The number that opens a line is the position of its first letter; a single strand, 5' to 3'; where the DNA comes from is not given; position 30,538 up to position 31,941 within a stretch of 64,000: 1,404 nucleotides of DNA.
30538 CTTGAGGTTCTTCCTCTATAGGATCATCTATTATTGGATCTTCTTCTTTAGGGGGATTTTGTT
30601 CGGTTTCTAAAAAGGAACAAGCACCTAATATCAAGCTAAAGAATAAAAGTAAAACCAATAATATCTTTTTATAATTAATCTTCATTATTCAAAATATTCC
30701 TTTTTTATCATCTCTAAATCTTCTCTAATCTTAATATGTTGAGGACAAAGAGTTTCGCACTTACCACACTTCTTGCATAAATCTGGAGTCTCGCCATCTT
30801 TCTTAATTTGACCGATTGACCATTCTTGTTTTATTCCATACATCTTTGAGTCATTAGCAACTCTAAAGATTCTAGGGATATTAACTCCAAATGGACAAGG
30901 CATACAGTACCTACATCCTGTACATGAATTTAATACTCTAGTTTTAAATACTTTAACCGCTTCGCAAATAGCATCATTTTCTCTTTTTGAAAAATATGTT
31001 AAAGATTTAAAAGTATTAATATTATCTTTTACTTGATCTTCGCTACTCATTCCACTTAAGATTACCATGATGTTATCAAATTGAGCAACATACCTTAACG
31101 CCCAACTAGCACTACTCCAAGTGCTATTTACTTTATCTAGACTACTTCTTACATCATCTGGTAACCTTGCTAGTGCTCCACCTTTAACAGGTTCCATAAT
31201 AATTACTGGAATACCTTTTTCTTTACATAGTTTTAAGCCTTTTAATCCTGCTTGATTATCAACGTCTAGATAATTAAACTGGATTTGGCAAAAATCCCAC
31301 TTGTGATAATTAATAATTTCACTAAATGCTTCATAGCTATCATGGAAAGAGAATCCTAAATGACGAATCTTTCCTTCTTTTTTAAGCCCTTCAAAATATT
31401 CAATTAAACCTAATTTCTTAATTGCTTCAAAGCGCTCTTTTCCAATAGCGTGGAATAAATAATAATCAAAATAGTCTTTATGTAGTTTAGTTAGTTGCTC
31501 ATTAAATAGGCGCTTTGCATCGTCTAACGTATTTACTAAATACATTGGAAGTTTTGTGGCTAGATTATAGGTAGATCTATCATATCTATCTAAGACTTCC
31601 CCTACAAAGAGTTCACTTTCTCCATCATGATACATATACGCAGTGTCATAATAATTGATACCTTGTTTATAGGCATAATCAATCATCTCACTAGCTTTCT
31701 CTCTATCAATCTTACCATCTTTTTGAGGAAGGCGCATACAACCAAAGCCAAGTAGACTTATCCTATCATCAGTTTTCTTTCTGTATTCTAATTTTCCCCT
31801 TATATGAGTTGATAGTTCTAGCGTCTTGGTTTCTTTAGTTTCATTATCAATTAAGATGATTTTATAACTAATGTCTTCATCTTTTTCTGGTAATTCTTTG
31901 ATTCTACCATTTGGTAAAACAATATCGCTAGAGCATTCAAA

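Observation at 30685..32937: Single ORF fusing a peptidoglycan amidase (Amidase_2) to an aldo/keto reductase with a 4Fe-4S tail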

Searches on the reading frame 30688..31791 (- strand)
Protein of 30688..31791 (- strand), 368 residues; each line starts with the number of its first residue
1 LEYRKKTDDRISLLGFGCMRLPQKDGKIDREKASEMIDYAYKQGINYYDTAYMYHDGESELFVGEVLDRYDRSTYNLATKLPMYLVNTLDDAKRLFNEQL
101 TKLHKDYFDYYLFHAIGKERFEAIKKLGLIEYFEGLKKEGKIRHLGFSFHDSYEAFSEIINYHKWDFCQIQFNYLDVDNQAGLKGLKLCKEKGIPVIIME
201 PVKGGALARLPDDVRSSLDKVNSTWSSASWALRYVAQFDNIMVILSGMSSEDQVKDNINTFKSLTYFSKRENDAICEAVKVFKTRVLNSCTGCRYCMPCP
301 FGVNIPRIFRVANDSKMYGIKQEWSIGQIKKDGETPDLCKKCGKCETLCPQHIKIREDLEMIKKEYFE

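Call 36: search_solved_structures(query=window:30688-31791:-, max_evalue=0.01, show_alignments=2)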
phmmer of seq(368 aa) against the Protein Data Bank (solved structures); distinct sequences matched with E-value up to 0.01: 49.
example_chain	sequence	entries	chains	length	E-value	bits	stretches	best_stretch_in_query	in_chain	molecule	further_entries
1ynp_A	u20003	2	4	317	1.1e-17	67.5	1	7-265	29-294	oxidoreductase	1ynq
1pyf_A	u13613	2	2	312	5.7e-12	48.7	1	27-208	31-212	IolS protein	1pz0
5dan_A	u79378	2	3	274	6e-11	45.4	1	7-209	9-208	2,5-diketo-D-gluconic acid reductase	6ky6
6kik_A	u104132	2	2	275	6e-11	45.4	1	7-209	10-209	Oxidoreductase, aldo/keto reductase family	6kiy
9yeb_A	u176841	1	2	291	9.7e-10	41.4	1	27-174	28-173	Oxidoreductase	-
7smi_A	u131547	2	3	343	1.1e-09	41.2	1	8-271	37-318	L-galactose dehydrogenase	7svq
7ezi_A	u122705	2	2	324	2.6e-09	40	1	7-263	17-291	L-galactose dehydrogenase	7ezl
3uyi_A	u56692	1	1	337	2.7e-09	39.9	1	10-208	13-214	Perakine reductase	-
3v0s_A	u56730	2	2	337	7e-09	38.6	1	10-205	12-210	Perakine reductase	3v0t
3v0u_A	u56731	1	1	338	7e-09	38.6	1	10-205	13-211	Perakine reductase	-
8scc_A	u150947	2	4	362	7.6e-09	38.4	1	7-209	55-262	L-galactose dehydrogenase | L-galactose dehydrogenase isoform X1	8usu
9w6y_A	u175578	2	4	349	1.3e-08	37.7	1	2-209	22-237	L-galactose dehydrogenase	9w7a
1vbj_A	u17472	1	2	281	9.8e-08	34.8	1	12-262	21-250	prostaglandin F synthase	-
4pmj_A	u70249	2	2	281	1.5e-07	34.2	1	10-214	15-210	Putative oxidoreductase | Aldo-keto reductase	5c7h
4xap_A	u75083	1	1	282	1.5e-07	34.2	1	10-214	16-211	Aldo-keto reductase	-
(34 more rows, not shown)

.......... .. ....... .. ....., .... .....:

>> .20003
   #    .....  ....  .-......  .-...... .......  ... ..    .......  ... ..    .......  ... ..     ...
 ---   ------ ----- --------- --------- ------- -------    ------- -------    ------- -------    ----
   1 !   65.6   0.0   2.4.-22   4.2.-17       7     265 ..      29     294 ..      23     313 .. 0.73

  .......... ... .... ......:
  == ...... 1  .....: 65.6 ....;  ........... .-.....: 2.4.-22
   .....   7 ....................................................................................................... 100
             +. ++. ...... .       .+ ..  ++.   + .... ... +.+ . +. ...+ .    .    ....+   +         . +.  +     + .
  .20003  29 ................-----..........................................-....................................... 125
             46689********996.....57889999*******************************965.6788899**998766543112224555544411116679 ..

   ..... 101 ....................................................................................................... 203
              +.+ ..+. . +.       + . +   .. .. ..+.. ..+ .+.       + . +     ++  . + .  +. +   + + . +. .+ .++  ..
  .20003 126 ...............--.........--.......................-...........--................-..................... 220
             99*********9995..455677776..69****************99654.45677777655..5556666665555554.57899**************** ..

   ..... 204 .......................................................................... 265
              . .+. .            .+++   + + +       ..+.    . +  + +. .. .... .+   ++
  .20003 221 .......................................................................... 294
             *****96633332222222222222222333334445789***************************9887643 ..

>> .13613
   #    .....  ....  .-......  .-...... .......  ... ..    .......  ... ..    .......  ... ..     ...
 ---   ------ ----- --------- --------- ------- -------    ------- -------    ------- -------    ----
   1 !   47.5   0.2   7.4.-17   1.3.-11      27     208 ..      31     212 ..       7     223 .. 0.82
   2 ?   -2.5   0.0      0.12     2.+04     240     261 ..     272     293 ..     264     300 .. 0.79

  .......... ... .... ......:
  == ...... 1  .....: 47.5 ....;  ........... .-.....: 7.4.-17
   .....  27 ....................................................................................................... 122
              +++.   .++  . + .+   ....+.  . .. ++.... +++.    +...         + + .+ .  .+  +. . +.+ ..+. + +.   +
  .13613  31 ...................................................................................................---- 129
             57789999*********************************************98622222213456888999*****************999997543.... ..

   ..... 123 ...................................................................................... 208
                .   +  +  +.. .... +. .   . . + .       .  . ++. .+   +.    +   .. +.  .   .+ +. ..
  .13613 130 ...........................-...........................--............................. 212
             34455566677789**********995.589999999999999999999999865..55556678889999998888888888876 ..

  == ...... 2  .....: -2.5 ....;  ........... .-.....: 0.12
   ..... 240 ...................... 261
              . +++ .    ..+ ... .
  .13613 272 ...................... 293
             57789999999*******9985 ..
